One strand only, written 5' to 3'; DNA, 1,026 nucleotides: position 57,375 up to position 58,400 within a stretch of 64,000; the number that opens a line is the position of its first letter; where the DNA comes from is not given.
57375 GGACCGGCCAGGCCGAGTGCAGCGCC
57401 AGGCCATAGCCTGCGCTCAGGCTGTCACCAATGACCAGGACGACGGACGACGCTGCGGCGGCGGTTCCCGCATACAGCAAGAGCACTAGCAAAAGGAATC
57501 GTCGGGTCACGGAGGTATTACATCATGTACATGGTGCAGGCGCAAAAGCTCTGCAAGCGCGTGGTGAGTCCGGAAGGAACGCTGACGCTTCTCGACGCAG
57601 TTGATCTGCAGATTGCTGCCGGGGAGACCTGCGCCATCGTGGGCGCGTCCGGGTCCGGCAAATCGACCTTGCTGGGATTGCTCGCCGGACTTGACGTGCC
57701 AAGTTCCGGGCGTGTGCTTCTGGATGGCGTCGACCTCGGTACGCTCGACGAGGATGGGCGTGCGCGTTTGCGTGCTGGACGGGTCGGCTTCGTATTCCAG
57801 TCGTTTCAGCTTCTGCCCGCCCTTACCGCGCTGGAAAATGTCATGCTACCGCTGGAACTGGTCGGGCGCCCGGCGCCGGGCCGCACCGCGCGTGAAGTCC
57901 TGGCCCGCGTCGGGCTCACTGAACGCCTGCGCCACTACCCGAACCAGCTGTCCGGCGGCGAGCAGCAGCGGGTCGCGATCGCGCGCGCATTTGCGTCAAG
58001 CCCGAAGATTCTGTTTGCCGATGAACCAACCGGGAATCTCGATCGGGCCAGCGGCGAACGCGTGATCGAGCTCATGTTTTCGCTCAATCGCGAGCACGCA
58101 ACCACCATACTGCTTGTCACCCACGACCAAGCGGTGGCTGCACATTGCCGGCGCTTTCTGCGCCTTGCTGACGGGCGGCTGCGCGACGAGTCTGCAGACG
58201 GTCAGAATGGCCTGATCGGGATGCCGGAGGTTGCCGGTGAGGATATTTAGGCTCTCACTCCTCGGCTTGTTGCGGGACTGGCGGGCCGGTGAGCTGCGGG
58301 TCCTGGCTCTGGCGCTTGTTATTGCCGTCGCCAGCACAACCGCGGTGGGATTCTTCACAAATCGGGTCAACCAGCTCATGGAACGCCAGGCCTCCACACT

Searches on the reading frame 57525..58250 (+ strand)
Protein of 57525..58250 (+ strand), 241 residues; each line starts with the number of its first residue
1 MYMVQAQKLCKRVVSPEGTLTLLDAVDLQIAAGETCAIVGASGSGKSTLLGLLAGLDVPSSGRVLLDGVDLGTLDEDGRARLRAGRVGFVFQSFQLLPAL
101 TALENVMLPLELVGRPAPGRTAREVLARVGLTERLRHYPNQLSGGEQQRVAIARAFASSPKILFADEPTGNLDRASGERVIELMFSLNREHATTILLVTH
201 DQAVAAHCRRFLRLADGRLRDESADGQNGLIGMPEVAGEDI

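Call 17: search_protein_families(library=pfam, proteins=[window:57525-58250:+], max_evalue=0.001)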
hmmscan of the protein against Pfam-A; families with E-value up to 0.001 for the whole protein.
window:57525-58250:+ (241 aa): 4 families
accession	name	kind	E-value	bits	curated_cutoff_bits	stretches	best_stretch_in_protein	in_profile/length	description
PF00005.33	ABC_tran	-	1.6e-34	119.9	25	1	23-169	1-136/137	ABC transporter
PF13304.12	AAA_21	-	3.1e-06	27.9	27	0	37-64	3-33/304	AAA domain, putative AbiEii toxin, Type IV TA system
PF02463.25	SMC_N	-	4.3e-05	23.5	40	0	137-214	132-211/220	RecF/RecN/SMC N terminal domain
PF13555.12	AAA_29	-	0.00017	21.7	27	1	26-50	15-39/61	P-loop containing region of AAA domain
